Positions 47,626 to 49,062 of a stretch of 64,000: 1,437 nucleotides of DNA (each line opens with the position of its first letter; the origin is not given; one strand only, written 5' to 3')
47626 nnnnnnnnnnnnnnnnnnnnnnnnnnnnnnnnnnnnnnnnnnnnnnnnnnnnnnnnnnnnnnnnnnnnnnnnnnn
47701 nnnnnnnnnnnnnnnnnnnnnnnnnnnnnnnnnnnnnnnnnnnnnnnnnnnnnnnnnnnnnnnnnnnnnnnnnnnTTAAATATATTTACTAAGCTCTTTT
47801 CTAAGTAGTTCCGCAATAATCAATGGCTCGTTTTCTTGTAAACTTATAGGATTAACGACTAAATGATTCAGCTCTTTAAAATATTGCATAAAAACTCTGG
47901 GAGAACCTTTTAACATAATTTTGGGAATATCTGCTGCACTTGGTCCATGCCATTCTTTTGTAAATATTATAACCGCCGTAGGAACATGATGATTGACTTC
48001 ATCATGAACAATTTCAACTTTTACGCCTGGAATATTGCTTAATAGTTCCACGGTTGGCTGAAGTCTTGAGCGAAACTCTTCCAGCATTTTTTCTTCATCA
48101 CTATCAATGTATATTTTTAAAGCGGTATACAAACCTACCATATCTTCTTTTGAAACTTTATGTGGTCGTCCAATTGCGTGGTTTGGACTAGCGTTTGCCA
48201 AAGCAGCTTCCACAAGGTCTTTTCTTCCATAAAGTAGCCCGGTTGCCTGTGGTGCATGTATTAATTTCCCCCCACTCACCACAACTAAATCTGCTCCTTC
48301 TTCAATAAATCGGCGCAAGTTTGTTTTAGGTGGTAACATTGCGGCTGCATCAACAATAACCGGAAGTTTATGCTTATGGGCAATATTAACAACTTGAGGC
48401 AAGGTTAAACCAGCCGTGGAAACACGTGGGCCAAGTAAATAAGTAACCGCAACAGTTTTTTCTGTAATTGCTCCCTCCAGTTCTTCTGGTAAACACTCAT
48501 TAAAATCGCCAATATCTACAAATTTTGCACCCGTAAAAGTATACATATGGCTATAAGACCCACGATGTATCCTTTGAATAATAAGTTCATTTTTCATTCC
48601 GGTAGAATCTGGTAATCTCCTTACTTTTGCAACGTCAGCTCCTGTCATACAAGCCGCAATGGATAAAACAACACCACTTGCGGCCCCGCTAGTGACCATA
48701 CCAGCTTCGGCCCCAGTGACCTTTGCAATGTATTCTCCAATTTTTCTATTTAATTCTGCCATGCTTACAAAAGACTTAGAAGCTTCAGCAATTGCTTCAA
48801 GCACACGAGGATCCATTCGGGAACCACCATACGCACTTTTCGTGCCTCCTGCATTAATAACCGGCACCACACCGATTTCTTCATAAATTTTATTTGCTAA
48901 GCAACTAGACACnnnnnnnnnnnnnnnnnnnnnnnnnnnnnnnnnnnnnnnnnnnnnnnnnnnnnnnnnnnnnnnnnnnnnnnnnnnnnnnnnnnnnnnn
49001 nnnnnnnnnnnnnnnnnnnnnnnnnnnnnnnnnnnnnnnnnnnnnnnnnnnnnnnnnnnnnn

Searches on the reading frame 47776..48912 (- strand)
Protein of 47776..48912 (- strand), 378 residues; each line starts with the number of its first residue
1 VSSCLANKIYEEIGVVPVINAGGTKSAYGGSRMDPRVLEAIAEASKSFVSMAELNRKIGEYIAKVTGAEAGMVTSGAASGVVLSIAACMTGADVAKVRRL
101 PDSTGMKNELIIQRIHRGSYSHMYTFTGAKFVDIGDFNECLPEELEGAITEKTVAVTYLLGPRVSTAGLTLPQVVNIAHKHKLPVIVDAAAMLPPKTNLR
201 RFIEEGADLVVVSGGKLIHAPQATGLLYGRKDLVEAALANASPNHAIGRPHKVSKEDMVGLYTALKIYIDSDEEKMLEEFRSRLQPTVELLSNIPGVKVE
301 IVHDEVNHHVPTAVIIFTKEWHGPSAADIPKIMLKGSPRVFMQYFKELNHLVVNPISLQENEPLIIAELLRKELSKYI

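Call 5: search_protein_families(library=pfam, proteins=[window:47776-48912:-], max_evalue=0.01)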
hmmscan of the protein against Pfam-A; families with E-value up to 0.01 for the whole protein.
window:47776-48912:- (378 aa): 5 families
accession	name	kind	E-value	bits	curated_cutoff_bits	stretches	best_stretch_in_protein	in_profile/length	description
PF03841.19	SelA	-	2e-12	47.3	22.8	1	55-274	49-265/367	L-seryl-tRNA selenium transferase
PF00266.25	Aminotran_5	-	7.1e-10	38.8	21.5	1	133-299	120-299/371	Aminotransferase class-V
PF01053.26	Cys_Met_Meta_PP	-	1.2e-06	27.8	27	1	59-219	58-201/381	Cys/Met metabolism PLP-dependent enzyme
PF01041.23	DegT_DnrJ_EryC1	-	0.00077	19.2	19.8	1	46-193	16-150/360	DegT/DnrJ/EryC1/StrS aminotransferase family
PF01212.27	Beta_elim_lyase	-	0.0017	18.2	27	0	58-238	37-220/288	Beta-eliminating lyase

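Call 7: search_protein_families(library=ncbifam, proteins=[window:47776-48912:-], max_evalue=1)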
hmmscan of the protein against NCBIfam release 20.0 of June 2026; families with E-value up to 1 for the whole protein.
window:47776-48912:- (378 aa): 31 families (the best 25 are shown)
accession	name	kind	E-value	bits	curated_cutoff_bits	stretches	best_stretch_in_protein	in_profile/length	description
TIGR01437.1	selA_rel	subfamily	2.8e-71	240.4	385.3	1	9-371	1-360/363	DgaE family pyridoxal phosphate-dependent ammonia lyase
NF047797.1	glminPNH3LysDgaE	equivalog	1.9e-62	211.3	600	1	8-371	2-359/367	D-glucosaminate-6-phosphate ammonia lyase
TIGR00474.1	selA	equivalog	3.9e-14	52.4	267.9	1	126-274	185-341/455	L-seryl-tRNA(Sec) selenium transferase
NF006096.0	PRK08248.1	equivalog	1.2e-08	34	726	1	130-219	126-213/431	homocysteine synthase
TIGR03576.1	pyridox_MJ0158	hypoth_equivalog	1.5e-07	31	304.45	1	170-241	156-228/346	TIGR03576 family pyridoxal phosphate-dependent enzyme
TIGR01326.1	OAH_OAS_sulfhy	subfamily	3.8e-07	29.2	495.1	1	128-219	123-206/418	O-acetylhomoserine aminocarboxypropyltransferase/cysteine synthase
TIGR01979.1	sufS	subfamily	8.4e-07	28.2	475.1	1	120-236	125-240/403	SufS family cysteine desulfurase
NF004650.0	PRK05994.1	equivalog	2.2e-05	23.5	667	1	142-219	138-212/427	O-acetylhomoserine aminocarboxypropyltransferase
TIGR01328.1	met_gam_lyase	equivalog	3.8e-05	22.8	549.7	1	108-235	99-226/391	methionine gamma-lyase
TIGR03402.1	FeS_nifS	equivalog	4.3e-05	22.5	530.75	1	82-300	61-281/379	cysteine desulfurase NifS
NF004125.0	PRK05613.1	equivalog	7.9e-05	21.3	765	1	142-217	145-217/437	O-acetylhomoserine/O-acetylserine sulfhydrylase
NF006095.0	PRK08247.1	equivalog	9.2e-05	21.4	585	1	115-219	100-201/369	methionine biosynthesis PLP-dependent protein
NF005695.0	PRK07503.1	equivalog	0.00013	20.8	666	1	109-235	106-232/403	methionine gamma-lyase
NF006004.0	PRK08134.1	equivalog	0.00015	20.6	636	1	158-218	152-212/433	O-acetylhomoserine aminocarboxypropyltransferase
NF041166.1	f2_encap_cargo1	exception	0.00025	20.3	800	1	171-237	405-468/623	family 2A encapsulin nanocompartment cargo protein cysteine desulfurase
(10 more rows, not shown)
